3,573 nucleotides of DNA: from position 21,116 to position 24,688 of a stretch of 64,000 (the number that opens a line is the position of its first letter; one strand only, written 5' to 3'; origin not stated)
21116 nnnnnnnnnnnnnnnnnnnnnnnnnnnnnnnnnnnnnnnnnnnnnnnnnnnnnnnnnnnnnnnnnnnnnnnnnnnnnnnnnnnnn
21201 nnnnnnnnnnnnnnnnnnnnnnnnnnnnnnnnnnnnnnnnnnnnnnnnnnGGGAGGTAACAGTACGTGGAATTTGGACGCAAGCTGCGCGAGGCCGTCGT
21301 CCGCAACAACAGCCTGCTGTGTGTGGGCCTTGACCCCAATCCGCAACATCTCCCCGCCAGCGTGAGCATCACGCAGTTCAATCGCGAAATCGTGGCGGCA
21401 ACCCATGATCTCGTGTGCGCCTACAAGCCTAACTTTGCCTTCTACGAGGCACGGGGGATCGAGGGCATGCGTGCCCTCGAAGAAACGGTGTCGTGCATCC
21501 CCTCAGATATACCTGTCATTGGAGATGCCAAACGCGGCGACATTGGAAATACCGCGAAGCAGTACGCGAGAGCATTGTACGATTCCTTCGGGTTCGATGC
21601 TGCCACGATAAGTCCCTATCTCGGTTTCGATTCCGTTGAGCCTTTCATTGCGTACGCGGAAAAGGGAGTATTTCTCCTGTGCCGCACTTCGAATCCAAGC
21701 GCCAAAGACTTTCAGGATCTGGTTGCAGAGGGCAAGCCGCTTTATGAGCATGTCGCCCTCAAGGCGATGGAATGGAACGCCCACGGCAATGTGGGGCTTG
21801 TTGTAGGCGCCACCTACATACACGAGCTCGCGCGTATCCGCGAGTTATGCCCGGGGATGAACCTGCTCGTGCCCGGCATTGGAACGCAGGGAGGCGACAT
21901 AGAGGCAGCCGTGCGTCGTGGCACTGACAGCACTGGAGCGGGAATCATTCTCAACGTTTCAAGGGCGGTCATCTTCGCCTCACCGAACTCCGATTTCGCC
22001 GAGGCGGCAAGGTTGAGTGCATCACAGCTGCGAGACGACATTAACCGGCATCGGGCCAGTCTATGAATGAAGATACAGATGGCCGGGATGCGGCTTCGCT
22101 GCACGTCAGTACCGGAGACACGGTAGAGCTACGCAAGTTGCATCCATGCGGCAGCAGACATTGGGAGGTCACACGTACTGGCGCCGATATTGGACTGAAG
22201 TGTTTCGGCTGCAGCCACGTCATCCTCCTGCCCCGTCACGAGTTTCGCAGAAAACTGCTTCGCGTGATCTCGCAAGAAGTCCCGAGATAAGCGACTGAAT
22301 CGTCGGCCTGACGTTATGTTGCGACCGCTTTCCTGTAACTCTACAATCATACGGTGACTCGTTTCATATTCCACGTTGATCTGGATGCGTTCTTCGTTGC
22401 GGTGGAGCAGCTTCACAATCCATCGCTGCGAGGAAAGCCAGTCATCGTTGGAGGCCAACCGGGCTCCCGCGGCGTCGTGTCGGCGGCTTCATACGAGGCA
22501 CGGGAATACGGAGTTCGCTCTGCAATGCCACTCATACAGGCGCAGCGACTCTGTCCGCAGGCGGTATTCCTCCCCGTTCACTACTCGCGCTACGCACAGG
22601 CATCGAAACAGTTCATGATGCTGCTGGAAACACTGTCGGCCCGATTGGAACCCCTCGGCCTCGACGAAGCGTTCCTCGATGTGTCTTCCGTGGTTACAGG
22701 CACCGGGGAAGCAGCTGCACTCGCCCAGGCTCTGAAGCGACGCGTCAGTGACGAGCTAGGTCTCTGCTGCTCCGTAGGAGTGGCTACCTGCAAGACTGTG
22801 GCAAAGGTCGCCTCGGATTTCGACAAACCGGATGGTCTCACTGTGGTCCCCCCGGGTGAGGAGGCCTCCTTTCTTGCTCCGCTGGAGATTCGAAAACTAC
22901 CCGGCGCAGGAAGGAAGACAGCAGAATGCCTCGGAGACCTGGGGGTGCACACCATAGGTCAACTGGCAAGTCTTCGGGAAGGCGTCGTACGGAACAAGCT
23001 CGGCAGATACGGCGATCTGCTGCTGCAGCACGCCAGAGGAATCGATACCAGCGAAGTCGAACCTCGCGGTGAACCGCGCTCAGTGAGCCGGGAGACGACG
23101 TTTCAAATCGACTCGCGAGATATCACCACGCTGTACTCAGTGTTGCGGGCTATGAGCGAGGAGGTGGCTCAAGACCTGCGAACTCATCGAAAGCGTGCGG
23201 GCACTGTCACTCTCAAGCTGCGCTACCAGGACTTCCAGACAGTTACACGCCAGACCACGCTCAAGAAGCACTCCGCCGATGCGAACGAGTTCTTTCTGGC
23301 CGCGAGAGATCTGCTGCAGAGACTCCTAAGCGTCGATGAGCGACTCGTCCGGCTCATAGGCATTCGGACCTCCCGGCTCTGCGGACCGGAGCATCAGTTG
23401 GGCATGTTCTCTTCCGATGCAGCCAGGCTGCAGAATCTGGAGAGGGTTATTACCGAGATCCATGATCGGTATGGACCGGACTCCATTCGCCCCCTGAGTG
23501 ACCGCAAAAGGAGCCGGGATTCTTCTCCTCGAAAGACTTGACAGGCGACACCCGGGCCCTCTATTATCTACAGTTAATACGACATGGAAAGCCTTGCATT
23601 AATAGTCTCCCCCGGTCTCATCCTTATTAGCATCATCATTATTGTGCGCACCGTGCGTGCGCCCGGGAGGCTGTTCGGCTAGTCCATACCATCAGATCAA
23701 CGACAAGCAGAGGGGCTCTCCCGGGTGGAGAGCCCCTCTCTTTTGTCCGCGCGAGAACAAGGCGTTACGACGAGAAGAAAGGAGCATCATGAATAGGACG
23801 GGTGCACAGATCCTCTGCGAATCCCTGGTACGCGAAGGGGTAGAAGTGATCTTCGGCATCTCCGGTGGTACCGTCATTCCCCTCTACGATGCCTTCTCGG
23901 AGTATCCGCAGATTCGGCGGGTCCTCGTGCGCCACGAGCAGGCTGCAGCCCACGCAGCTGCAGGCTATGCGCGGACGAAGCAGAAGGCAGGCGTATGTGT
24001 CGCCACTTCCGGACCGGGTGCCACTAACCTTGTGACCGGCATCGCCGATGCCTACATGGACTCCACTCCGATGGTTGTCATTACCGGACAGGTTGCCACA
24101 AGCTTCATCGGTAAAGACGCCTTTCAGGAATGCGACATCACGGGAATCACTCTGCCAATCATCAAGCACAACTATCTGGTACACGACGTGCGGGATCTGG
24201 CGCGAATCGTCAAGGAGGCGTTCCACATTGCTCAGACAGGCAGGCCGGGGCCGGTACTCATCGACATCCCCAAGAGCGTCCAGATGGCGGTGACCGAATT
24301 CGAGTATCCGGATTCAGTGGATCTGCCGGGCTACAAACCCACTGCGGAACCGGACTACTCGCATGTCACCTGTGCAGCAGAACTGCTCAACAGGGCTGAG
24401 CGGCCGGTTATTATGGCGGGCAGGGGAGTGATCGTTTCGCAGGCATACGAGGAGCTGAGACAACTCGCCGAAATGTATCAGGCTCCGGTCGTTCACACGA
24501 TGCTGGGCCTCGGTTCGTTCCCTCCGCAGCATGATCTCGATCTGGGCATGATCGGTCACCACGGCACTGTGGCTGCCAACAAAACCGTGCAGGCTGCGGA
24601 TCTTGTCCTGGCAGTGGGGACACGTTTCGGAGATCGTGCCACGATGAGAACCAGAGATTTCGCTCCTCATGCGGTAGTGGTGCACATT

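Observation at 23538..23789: Leader-peptide transcription attenuator upstream of the ilvBNC-leuACDB supraoperon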

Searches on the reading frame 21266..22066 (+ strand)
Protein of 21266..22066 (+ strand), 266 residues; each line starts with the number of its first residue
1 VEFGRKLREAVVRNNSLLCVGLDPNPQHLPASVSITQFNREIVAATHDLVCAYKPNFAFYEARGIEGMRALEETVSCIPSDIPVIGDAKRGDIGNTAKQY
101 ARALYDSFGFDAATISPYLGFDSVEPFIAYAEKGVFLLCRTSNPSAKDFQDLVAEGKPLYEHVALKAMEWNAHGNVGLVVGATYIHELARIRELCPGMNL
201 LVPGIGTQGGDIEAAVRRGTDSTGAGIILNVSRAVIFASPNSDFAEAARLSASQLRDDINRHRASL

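Call 8: search_protein_families(library=ncbifam, proteins=[window:21266-22066:+], max_evalue=1e-10)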
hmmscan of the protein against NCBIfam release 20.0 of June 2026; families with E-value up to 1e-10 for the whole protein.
window:21266-22066:+ (266 aa): 3 families
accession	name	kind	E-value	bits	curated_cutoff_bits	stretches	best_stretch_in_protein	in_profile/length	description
TIGR02127.1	pyrF_sub2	equivalog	1.5e-77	260.3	110.6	1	3-248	1-260/261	orotidine-5'-phosphate decarboxylase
NF004034.0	PRK05500.1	equivalog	1e-59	202.4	656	1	1-261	1-267/478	bifunctional orotidine-5'-phosphate decarboxylase/orotate phosphoribosyltransferase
NF010386.0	PRK13813.1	equivalog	8.3e-13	48.4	208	1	41-221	21-188/216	orotidine 5'-phosphate decarboxylase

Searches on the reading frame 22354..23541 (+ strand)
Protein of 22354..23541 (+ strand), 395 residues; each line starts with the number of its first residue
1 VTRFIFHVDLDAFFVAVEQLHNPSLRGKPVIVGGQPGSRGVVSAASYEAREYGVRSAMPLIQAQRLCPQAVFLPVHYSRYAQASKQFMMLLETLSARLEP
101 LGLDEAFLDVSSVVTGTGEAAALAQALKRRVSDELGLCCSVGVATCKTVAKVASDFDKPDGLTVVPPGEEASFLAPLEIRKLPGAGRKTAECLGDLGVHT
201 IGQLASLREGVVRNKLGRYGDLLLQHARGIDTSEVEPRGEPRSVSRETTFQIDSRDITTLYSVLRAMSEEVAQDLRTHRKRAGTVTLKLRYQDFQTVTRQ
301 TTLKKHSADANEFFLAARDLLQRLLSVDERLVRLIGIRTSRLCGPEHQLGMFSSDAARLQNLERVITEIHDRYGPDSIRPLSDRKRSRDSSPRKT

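Call 8: search_protein_families(library=ncbifam, proteins=[window:22354-23541:+], max_evalue=1e-10)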
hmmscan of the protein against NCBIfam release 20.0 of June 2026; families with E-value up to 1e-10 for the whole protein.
window:22354-23541:+ (395 aa): 10 families
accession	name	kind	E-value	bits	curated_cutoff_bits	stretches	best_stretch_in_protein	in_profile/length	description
NF002882.0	PRK03348.1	equivalog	6.3e-107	358.2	389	1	2-361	4-362/461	DNA polymerase IV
NF002677.0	PRK02406.1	equivalog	8.7e-104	347.4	256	1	2-340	5-341/357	DNA polymerase IV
NF002751.0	PRK02794.1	equivalog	2.4e-99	333.1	371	1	5-379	40-413/425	DNA polymerase IV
NF003015.0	PRK03858.1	subfamily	8.2e-93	311.6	367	1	5-380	9-382/399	DNA polymerase IV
NF010731.0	PRK14133.1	equivalog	1.2e-90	304.4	362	1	1-344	1-338/352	DNA polymerase IV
NF002492.0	PRK01810.1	equivalog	2.4e-88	296.6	399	1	2-390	9-401/412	DNA polymerase IV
NF002848.0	PRK03103.1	subfamily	4.6e-82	275.7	381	1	2-379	3-387/410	DNA polymerase IV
NF002883.0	PRK03352.1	equivalog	2e-80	270.6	330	1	1-339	3-339/347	DNA polymerase IV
NF002292.0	PRK01216.1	equivalog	6.4e-61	206.3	339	1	5-343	3-340/351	DNA polymerase IV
NF002955.0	PRK03609.1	subfamily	3.9e-24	85.3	431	1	7-216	4-218/422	translesion error-prone DNA polymerase V subunit UmuC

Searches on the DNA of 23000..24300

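Call 4: search_rna_families(source=window, start=23000, end=24300, threshold=evalue, max_evalue=10, show_alignments=3)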
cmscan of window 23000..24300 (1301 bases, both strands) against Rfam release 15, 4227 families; matches with E-value up to 10: 4.
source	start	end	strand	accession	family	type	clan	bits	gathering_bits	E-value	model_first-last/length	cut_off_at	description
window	23709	23746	+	RF00489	ctRNA_p42d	Gene; antisense;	-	25.1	50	0.0083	1-46/46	no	ctRNA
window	23692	23745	+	RF02353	BjrC68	Gene; sRNA;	-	21.6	39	0.0072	1-82/82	no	Bradyrhizobiaceae sRNA BjrC68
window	23702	23747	+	RF03366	mir-3122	Gene; miRNA;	-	20.2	92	1.2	15-59/73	no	mir-3122 microRNA precursor family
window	23275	23382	-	RF02917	Burkholderiales-2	Cis-reg;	-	20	67.9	1.7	1-74/74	no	Burkholderiales-2 RNA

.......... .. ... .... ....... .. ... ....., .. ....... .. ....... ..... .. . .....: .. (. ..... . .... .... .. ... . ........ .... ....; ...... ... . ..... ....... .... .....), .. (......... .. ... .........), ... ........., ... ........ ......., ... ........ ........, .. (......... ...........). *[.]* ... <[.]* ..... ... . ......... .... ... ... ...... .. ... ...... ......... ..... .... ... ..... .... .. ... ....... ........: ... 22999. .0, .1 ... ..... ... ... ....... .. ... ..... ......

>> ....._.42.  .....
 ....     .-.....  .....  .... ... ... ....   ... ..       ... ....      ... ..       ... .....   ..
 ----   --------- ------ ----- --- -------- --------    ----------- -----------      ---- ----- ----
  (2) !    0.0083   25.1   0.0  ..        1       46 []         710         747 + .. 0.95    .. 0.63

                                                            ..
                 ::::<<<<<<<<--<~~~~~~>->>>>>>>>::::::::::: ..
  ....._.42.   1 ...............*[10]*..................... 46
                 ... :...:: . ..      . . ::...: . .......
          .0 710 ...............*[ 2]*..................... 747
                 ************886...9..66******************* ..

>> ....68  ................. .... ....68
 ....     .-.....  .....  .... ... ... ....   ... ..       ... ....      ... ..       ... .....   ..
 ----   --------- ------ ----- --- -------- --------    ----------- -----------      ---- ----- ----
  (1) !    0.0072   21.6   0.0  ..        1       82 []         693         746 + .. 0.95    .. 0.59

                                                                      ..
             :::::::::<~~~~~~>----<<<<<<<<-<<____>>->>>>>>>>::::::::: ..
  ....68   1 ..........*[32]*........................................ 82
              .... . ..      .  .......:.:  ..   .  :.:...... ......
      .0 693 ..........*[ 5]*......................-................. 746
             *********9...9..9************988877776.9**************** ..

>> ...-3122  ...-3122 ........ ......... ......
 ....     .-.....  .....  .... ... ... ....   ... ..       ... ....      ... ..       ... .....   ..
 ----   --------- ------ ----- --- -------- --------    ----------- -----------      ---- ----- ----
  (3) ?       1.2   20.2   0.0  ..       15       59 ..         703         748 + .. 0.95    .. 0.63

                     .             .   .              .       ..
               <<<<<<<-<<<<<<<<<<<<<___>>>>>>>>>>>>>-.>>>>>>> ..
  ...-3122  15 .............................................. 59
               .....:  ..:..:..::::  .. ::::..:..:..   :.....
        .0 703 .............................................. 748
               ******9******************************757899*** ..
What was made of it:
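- On Curated Rfam leader families (Leu_leader, His_leader, Thr_leader, Trp_leader, Phe_leader, ilvB-OMG and others): At E <= 10 the region gives only sub-threshold terminator-like hits (call 4).
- Closest known: ilvB-OMG and ilvB. Different: No Rfam model gave even a weak match beyond terminator-like hits (E <= 10, call 4).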

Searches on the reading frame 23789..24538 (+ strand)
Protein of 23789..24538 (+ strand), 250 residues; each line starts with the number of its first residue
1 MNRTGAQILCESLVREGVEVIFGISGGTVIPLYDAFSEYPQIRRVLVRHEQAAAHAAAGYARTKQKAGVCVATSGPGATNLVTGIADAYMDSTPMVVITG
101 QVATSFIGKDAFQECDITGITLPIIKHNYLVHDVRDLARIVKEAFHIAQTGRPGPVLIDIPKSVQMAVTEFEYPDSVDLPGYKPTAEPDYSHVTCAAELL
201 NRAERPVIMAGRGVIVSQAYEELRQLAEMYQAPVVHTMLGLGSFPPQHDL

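Call 12: find_related_loci(query=window:23789-24538:+, collection=metagenome_contigs, flank=2500)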
Query window:23789-24538:+ (250 aa) in metagenome_contigs; peptide patterns used: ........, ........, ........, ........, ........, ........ (x = any residue, [..] = any of these).
600 stretches matched a pattern (row limit reached: there are more); 536 encode a relative of the query (tblastn E <= 1e-3); the best 80 are kept; 80 distinct loci.
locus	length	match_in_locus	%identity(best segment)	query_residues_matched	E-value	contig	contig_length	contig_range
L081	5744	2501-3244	80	3-250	8e-129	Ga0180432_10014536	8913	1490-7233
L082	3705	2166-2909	79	3-250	6e-128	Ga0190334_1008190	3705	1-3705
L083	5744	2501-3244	77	3-250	2e-123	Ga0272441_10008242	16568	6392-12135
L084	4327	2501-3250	66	1-250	2e-113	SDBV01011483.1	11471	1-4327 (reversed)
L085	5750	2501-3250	68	1-250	1e-108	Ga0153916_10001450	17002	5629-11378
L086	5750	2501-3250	66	1-250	2e-106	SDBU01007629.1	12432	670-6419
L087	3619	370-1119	65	1-250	1e-105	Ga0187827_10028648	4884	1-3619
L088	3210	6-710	68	16-250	2e-103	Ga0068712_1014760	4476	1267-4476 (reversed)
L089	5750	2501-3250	58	1-250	8e-103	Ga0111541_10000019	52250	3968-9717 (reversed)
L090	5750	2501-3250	63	1-250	2e-100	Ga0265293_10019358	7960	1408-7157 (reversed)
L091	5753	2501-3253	61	1-250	1e-99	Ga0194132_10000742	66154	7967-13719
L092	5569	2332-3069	63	5-250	4e-98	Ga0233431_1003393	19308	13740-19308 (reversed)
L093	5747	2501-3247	60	1-250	1e-97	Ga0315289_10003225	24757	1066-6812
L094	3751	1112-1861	63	1-250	6e-98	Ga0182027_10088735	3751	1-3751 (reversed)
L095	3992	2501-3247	60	1-250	4e-97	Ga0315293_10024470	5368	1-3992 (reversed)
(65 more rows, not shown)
